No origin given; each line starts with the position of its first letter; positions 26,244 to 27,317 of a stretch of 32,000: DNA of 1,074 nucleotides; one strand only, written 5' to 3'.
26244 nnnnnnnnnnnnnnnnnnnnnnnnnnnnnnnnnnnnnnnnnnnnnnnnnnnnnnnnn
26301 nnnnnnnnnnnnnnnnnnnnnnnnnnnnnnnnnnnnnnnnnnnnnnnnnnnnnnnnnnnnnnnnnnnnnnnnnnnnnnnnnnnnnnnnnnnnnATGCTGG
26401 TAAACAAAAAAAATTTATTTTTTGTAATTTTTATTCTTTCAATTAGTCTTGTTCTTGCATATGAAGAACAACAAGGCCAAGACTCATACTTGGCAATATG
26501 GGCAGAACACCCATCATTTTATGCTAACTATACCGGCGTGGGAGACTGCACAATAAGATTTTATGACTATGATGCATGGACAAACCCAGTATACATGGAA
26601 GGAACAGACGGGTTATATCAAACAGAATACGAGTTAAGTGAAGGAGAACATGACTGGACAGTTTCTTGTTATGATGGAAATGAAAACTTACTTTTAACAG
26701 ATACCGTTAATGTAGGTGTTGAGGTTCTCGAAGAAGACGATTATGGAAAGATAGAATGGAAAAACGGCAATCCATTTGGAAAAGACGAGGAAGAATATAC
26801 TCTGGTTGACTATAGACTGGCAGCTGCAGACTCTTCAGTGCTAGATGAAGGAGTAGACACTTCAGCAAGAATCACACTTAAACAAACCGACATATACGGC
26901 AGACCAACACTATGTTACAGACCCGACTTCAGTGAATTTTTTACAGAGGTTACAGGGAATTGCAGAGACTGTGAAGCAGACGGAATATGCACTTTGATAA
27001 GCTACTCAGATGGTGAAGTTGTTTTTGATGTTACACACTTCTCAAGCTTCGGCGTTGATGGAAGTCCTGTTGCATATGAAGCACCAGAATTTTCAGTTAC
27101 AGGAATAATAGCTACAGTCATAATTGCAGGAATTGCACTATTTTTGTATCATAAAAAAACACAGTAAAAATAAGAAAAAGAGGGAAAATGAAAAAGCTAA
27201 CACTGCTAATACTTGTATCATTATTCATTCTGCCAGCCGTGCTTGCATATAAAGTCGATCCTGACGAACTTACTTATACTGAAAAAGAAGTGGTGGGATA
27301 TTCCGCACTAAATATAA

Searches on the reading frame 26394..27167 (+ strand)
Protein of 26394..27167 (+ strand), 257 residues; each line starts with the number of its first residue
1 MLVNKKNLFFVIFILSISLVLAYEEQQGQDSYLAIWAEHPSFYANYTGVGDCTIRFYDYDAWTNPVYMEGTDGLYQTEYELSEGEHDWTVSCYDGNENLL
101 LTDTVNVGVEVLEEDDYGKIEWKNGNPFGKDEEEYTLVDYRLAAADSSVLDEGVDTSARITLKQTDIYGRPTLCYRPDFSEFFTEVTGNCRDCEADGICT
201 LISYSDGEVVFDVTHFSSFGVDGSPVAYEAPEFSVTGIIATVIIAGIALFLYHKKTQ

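Call 6: search_protein_families(library=ncbifam, proteins=[window:26394-27167:+], max_evalue=1)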
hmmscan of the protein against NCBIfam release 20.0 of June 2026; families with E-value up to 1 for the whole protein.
window:26394-27167:+ (257 aa): 0 families

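Call 7: search_protein_families(library=pfam, proteins=[window:26394-27167:+], max_evalue=1)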
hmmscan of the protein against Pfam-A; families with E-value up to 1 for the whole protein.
window:26394-27167:+ (257 aa): 1 family
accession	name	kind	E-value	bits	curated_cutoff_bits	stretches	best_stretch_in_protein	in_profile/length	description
PF22050.1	Toddler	-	0.27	12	27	1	7-32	5-31/58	Apelin receptor early endogenous ligand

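Call 34: search_protein_families(library=ncbifam, proteins=[L004:10888-11757:-, P0009, P0008, P0007, P0011, L003:2139-2423:+, L003:2416-2709:+, L001:5066-6130:+], max_evalue=1)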
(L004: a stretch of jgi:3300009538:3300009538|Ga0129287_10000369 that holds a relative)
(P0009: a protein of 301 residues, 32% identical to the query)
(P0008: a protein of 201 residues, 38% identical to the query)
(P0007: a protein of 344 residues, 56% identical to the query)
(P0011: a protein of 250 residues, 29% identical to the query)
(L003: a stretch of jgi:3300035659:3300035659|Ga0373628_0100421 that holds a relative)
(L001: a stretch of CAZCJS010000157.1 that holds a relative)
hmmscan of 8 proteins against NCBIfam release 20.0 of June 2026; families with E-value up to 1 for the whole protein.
L004:10888-11757:- (289 aa): 15 families
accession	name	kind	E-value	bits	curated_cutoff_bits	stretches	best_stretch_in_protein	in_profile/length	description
TIGR04178.1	exo_archaeo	signature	9.7e-16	57.9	23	1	189-280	2-91/97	exosortase/archaeosortase family protein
TIGR02602.1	8TM_EpsH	subfamily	1e-14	54.7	105.55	1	46-278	18-235/241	exosortase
TIGR03762.1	archaeo_artC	exception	1.6e-14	54.4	100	1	37-279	29-270/274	archaeosortase C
TIGR03109.2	exosort_XrtA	exception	5.5e-08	32.5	208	1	134-278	118-255/261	exosortase A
TIGR03110.1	exosort_Gpos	exception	6.4e-06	26.2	102.75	1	153-284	54-179/187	exosortase family protein XrtG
NF046081.1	exosort_XrtX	exception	1e-05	25.5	170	1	130-283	20-161/168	exosortase X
TIGR04297.1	thauma_sortase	exception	1e-05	25.2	250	1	148-286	152-292/307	thaumarchaeosortase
TIGR04124.1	archaeo_artE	exception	2.1e-05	24.6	95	1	141-268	22-135/153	archaeosortase family protein ArtE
TIGR04162.1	exo_VPEID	exception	9.7e-05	21.5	150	1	103-275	121-294/516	exosortase E/protease, VPEID-CTERM system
NF033464.1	cyanoexo_CrtC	exception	0.00014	21.6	225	1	157-249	156-241/278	cyanoexosortase C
TIGR04151.1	exosort_VPDSG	exception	0.00061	19.3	300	1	184-282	201-298/306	VPDSG-CTERM-specific exosortase XrtC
TIGR04293.1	archaeo_artF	exception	0.017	15.1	150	1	179-244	61-120/166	archaeosortase family protein ArtF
NF035943.2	exosort_XrtV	exception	0.045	13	313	1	142-275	131-258/270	exosortase V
NF010228.0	PRK13682.1-3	equivalog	0.22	11.6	71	1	40-87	2-49/57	hypothetical protein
TIGR04125.1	exosort_PGF_TRM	exception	0.57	9.6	75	1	141-247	97-198/271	archaeosortase A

P0009 (301 aa): 2 families
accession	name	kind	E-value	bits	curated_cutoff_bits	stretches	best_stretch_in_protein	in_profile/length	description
TIGR04145.2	Firmicu_CTERM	equivalog_domain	0.0041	17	50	1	129-242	27-135/191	Firmicu-CTERM sorting domain-containing protein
TIGR04349.1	rSAM_QueE_gams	hypoth_equivalog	0.22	11.2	300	1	236-263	21-48/210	7-carboxy-7-deazaguanine synthase QueE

P0008 (201 aa): 0 families

P0007 (344 aa): 0 families

P0011 (250 aa): 0 families

L003:2139-2423:+ (94 aa): 4 families
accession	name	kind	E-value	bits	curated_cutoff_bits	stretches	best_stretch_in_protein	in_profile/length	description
TIGR01167.1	LPXTG_anchor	domain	0.00093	19.8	15.9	1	70-93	14-34/34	LPXTG cell wall anchor domain-containing protein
NF033846.1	Rumino_NPXTG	domain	0.033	14.5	23.5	1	72-92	10-30/30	NPXTG-anchored protein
NF053838.1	hit_Bd0108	equivalog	0.072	13.6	40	1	1-32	1-32/94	predatory lifecycle switch protein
NF058582.1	Microco_LAVTG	domain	0.11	12.7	27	1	71-90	13-32/34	LAVTG motif-containing sortase-dependent surface protein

L003:2416-2709:+ (97 aa): 2 families
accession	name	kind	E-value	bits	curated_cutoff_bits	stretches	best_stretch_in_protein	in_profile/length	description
NF009950.0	PRK13414.1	equivalog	0.043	13.4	306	1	1-74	1-71/209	flagellar biosynthesis protein FliZ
NF053819.1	EF0750_LPXTG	subfamily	0.073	13.6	47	0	4-22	10-28/105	EF2685/EF0750 family sortase-dependent surface protein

L001:5066-6130:+ (354 aa): 13 families
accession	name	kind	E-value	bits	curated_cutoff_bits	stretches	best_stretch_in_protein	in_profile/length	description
TIGR02595.1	PEP_CTERM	domain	2.1e-05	25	16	1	324-347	1-23/24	PEP-CTERM sorting domain-containing protein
NF038129.1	PEP_NF038129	equivalog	5e-05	23.2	65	1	321-347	168-194/194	NF038129 family PEP-CTERM protein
NF038125.1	PEP_CTERM_THxN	subfamily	6.3e-05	22.7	85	1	308-347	206-246/246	THxN family PEP-CTERM protein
NF041538.1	PEP_EDSA_1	subfamily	0.00025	20.8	100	1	324-347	284-307/307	EDSAP-1 family PEP-CTERM protein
NF033554.9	floc_PepA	equivalog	0.0012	18.7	80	1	325-348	238-261/261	flocculation-associated PEP-CTERM protein PepA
NF038126.1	PEP_CTERM_FxDxF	subfamily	0.0057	16.9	50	1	325-347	143-165/165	FxDxF family PEP-CTERM protein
NF035944.1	PEPxxWA-CTERM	domain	0.014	15.3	35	1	325-347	2-24/24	PEPxxWA-CTERM sorting domain-containing protein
NF038120.1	PEP_CTERM_QFxxD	subfamily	0.023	14.6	80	1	325-347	194-214/215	NF038120 family PEP-CTERM protein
NF033947.0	PEP-cistern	hypoth_equivalog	0.043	13.5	60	1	320-346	169-195/195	cistern family PEP-CTERM protein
NF038124.1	PEP_CTERM_TLD_A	exception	0.05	13.2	100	1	324-347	211-234/235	PEP_CTERM-anchored TLD domain-containing protein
NF038118.1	PEP_CTERM_CCXG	equivalog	0.059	13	90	1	324-347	176-199/199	CCXG family PEP-CTERM protein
TIGR04155.1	cyano_PEP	subfamily_domain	0.071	12.9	21.6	1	324-350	1-27/27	PEP-CTERM sorting domain-containing protein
NF038119.1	PEP_CTERM_MHFG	equivalog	0.21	11.8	100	1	324-348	236-260/260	MHFG family PEP-CTERM protein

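Call 52: search_protein_families(library=ncbifam, proteins=[L012:7-987:-, L013:106-1002:-, L009:211-1080:+, L013:1113-2093:+, L014:9743-10657:+], max_evalue=0.1)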
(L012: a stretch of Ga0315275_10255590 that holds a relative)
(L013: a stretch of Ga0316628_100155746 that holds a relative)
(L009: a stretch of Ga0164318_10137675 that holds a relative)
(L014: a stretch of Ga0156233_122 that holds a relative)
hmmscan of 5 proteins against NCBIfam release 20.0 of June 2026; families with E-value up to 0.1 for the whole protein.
L012:7-987:- (326 aa): 8 families
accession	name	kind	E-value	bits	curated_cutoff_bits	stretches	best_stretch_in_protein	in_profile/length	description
TIGR04178.1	exo_archaeo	signature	2.6e-13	50.1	23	1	226-315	2-92/97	exosortase/archaeosortase family protein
TIGR03762.1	archaeo_artC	exception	2.6e-09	37.3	100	1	208-313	163-269/274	archaeosortase C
TIGR03110.1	exosort_Gpos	exception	1.8e-08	34.5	102.75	1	194-321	57-182/187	exosortase family protein XrtG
TIGR02602.1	8TM_EpsH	subfamily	5.3e-07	29.4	105.55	1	182-314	108-236/241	exosortase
NF033464.1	cyanoexo_CrtC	exception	0.0011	18.6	225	1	196-315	157-271/278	cyanoexosortase C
TIGR03763.1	cyanoexo_CrtA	exception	0.0016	18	150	1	194-317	139-257/260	cyanoexosortase A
NF038142.1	exosort_XrtW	exception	0.0018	16.7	425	1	223-311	169-259/494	exosortase W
TIGR04152.1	exosort_VPLPA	exception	0.023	13.8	400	1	193-320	121-244/486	VPLPA-CTERM-specific exosortase XrtD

L013:106-1002:- (298 aa): 13 families
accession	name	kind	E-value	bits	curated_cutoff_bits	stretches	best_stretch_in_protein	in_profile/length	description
TIGR04178.1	exo_archaeo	signature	1.2e-15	57.5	23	1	189-282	1-94/97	exosortase/archaeosortase family protein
TIGR03762.1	archaeo_artC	exception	2.3e-10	40.8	100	1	156-277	144-269/274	archaeosortase C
TIGR03110.1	exosort_Gpos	exception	1.3e-08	34.9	102.75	1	164-281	63-177/187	exosortase family protein XrtG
TIGR02602.1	8TM_EpsH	subfamily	4.4e-08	32.9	105.55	1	104-277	70-235/241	exosortase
TIGR03109.2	exosort_XrtA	exception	2.3e-07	30.5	208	1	149-276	130-254/261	exosortase A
NF046081.1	exosort_XrtX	exception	2.3e-05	24.4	170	1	150-281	35-160/168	exosortase X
NF033464.1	cyanoexo_CrtC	exception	9.7e-05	22.1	225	1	161-279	158-272/278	cyanoexosortase C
NF035943.2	exosort_XrtV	exception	0.00069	19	313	1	194-275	176-259/270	exosortase V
TIGR04177.1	exosort_XrtH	exception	0.00094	19.2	86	1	138-280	18-152/158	exosortase H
TIGR04152.1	exosort_VPLPA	exception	0.0038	16.4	400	1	187-275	146-235/486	VPLPA-CTERM-specific exosortase XrtD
NF012139.0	exosort_XrtP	exception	0.0049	16.8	200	1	159-252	31-124/159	exosortase P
TIGR03763.1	cyanoexo_CrtA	exception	0.0061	16.1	150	1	188-280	164-256/260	cyanoexosortase A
NF038142.1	exosort_XrtW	exception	0.0069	14.8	425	1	186-274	168-257/494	exosortase W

L009:211-1080:+ (289 aa): 0 families

L013:1113-2093:+ (326 aa): 0 families

L014:9743-10657:+ (304 aa): 11 families
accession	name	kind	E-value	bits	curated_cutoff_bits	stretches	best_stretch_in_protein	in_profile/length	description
NF033554.9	floc_PepA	equivalog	2.3e-07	30.9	80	1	169-300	148-259/261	flocculation-associated PEP-CTERM protein PepA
NF038125.1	PEP_CTERM_THxN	subfamily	4.1e-06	26.6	85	1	269-300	214-245/246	THxN family PEP-CTERM protein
NF041538.1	PEP_EDSA_1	subfamily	4.6e-06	26.5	100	1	275-300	283-306/307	EDSAP-1 family PEP-CTERM protein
NF038129.1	PEP_NF038129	equivalog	1.1e-05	25.4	65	1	238-300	135-193/194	NF038129 family PEP-CTERM protein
TIGR02595.1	PEP_CTERM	domain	2.6e-05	24.7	16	1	278-300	1-22/24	PEP-CTERM sorting domain-containing protein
NF038126.1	PEP_CTERM_FxDxF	subfamily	0.0022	18.2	50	1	267-300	134-164/165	FxDxF family PEP-CTERM protein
NF038120.1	PEP_CTERM_QFxxD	subfamily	0.0022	17.9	80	1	271-296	184-211/215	NF038120 family PEP-CTERM protein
NF035944.1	PEPxxWA-CTERM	domain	0.0051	16.7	35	1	278-294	1-19/24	PEPxxWA-CTERM sorting domain-containing protein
NF038124.1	PEP_CTERM_TLD_A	exception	0.019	14.5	100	1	272-300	205-233/235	PEP_CTERM-anchored TLD domain-containing protein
NF033947.0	PEP-cistern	hypoth_equivalog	0.027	14.2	60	1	275-300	170-195/195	cistern family PEP-CTERM protein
NF041927.1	Xrt_dep_XDP1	equivalog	0.033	14.2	125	1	276-300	217-241/242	exosortase-dependent surface protein XDP1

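Call 83: search_protein_families(library=pfam, proteins=[P0009, P0006, L009:211-1080:+, L004:13980-14798:+, L014:9743-10657:+], max_evalue=0.1)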
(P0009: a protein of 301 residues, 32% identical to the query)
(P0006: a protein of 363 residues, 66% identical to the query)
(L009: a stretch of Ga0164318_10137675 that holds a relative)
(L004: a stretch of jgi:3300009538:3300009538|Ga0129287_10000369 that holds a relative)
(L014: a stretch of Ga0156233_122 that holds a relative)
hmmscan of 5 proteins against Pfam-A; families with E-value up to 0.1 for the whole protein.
P0009 (301 aa): 0 families

P0006 (363 aa): 0 families

L009:211-1080:+ (289 aa): 0 families

L004:13980-14798:+ (272 aa): 0 families

L014:9743-10657:+ (304 aa): 1 family
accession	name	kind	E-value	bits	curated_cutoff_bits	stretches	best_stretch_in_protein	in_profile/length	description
PF07589.16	PEP-CTERM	-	3.7e-07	30.4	20.7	1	277-300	1-23/24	PEP-CTERM motif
